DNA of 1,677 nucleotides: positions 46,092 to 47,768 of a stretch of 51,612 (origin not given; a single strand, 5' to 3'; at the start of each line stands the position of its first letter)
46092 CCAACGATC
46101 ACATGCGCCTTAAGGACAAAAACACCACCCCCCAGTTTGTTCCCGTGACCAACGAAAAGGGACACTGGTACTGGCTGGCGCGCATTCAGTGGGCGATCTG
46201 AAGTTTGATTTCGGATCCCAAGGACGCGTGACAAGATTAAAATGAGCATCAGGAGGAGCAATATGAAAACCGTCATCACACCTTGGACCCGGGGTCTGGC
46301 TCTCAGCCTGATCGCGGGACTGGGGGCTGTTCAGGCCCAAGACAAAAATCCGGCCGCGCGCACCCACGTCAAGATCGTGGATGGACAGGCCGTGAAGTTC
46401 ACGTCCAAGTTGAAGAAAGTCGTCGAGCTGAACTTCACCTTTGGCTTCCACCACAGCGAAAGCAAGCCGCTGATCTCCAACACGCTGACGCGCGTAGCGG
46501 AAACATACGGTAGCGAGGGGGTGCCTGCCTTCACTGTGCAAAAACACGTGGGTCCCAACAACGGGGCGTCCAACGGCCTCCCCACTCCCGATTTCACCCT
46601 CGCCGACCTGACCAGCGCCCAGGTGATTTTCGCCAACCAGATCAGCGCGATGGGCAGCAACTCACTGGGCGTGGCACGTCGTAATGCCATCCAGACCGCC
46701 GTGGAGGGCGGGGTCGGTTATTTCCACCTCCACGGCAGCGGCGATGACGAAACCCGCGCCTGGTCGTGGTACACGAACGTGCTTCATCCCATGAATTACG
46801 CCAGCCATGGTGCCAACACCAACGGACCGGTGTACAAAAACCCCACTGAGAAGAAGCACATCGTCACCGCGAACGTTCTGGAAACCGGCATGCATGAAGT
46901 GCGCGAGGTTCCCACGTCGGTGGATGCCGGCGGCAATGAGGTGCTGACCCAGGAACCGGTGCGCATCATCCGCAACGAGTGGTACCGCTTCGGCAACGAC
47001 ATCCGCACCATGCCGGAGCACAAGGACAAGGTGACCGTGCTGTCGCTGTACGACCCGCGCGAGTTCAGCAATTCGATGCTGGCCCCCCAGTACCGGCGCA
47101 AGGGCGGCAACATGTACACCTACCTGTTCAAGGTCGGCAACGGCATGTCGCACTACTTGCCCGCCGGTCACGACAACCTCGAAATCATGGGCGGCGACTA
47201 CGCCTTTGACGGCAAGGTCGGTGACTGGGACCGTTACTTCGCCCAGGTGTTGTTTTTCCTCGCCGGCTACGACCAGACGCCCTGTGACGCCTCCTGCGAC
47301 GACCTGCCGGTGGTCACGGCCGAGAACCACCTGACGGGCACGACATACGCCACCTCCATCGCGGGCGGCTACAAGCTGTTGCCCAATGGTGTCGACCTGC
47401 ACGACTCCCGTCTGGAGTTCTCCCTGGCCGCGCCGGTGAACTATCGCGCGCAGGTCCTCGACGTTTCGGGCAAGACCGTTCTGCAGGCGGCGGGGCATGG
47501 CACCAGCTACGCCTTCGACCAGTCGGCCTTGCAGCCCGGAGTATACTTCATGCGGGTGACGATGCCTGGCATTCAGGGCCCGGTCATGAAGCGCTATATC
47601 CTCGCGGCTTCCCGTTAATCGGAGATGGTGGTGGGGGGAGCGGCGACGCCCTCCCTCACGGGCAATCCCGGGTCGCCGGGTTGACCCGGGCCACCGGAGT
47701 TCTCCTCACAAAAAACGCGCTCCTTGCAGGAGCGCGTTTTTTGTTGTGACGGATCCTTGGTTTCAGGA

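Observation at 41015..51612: Candidate undescribed cell-envelope sugar-oxidation/uptake locus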

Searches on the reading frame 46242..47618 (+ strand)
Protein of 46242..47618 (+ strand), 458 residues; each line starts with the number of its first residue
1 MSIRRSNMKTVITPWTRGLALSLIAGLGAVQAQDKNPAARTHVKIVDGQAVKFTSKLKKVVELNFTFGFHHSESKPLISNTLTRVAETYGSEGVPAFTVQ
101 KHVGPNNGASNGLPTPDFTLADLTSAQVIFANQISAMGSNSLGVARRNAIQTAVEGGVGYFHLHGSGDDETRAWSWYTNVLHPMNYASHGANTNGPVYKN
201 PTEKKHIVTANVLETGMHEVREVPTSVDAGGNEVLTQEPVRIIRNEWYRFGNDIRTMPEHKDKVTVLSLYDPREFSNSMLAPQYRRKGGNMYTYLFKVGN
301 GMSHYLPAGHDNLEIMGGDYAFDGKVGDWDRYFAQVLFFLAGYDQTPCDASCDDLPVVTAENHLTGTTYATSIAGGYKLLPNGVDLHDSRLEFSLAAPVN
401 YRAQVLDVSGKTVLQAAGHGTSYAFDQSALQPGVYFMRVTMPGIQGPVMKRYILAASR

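Call 4: search_protein_families(library=pfam, proteins=[window:46242-47618:+], max_evalue=0.01)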
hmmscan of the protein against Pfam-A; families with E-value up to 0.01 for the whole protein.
window:46242-47618:+ (458 aa): 2 families
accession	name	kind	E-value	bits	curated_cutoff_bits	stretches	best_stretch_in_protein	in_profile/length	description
PF06283.17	ThuA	-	9.8e-05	23.1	33.4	1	118-276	43-162/209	Trehalose utilisation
PF18962.6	Por_Secre_tail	-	0.00088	20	27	1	401-440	22-63/75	Secretion system C-terminal sorting domain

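Call 5: search_protein_families(library=ncbifam, proteins=[window:46242-47618:+], max_evalue=0.01)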
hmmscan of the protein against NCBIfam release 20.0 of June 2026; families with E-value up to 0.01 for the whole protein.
window:46242-47618:+ (458 aa): 2 families
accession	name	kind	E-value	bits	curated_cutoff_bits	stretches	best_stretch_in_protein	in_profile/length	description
TIGR04183.1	Por_Secre_tail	domain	8.8e-06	25.6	23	1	392-441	12-60/72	T9SS type A sorting domain-containing protein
NF050177.1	TapA_OM_Porphy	equivalog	0.0043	15.8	500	1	375-440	469-531/544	TapA/TapC family T9SS-dependent outer membrane protein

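Call 6: find_encoding_contigs(protein=window:46242-47618:+, flank=10000, max_places=10)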
Protein window:46242-47618:+ (458 aa): no gene with exactly this product is on record in the collection.

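Call 33: search_solved_structures(query=A3, max_evalue=1, show_alignments=2)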
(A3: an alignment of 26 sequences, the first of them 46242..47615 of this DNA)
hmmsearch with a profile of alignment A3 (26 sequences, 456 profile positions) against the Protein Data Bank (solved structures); distinct sequences matched with E-value up to 1: 9.
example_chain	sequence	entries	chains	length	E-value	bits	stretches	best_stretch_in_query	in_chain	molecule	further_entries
4jqs_A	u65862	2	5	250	2.3e-08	36.4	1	91-316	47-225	hypothetical protein | Uncharacterized protein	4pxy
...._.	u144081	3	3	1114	0.0026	19.7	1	381-455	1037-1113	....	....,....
6d69_A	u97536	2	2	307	0.016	17.1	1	385-428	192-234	NHL Repeat Region of D. melanogaster Thin | Thin, isoform D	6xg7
5hfs_A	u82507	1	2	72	0.2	13.5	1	403-455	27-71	Gingipain R2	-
7pq4_A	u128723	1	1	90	0.23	13.3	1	402-454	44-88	Arginine-specific cysteine proteinase (Arg-gingipain)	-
4zlr_A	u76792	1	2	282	0.36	12.6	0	382-425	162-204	Brain tumor protein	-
5ex7_A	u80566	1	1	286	0.37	12.6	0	382-425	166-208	Brain tumor protein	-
1q7f_A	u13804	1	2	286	0.38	12.6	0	382-425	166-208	brain tumor CG10719-PA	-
8qb1_A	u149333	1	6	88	0.95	11.3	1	390-453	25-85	Mirolase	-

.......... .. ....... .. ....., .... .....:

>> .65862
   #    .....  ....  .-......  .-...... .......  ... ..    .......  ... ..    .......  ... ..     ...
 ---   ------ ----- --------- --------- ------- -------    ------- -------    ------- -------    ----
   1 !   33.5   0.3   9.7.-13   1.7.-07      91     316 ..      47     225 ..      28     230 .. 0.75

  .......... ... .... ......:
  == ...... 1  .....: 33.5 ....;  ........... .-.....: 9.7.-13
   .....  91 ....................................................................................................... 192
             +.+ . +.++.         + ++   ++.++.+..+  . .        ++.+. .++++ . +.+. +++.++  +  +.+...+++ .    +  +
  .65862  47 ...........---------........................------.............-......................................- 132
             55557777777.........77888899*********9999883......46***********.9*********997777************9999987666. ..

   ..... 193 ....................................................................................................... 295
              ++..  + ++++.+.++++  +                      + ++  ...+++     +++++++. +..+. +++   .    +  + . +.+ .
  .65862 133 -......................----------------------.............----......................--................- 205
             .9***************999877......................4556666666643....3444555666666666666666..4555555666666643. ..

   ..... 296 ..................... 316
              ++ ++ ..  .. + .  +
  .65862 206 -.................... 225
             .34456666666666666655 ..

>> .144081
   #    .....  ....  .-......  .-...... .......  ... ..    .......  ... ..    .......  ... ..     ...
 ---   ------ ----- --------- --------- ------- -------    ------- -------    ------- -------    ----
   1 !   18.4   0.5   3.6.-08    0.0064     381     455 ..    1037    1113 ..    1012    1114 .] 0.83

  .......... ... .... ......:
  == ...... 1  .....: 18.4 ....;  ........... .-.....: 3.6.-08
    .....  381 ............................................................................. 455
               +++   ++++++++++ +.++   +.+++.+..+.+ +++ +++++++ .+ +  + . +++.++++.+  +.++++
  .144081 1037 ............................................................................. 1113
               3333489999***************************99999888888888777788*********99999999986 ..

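Call 34: search_protein_families(library=pfam, alignment_id=A3, max_evalue=0.01)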
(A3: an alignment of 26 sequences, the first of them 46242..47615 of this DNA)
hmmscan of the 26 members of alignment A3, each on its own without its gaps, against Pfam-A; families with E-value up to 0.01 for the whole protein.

A. member 1, window:46242-47615:+ (458 aa): 2 families
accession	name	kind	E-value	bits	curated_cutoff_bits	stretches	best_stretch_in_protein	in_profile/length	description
PF06283.17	ThuA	-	9.8e-05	23.1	33.4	1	118-276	43-162/209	Trehalose utilisation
PF18962.6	Por_Secre_tail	-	0.00088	20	27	1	401-440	22-63/75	Secretion system C-terminal sorting domain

B. families by the number of members that match (of 26 scanned): 3 families
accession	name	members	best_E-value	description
PF06283.17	ThuA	22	1.1e-15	Trehalose utilisation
PF18962.6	Por_Secre_tail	12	7.2e-07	Secretion system C-terminal sorting domain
PF13585.12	CHU_C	1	0.00021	CHU_C Type IX secretion signal domain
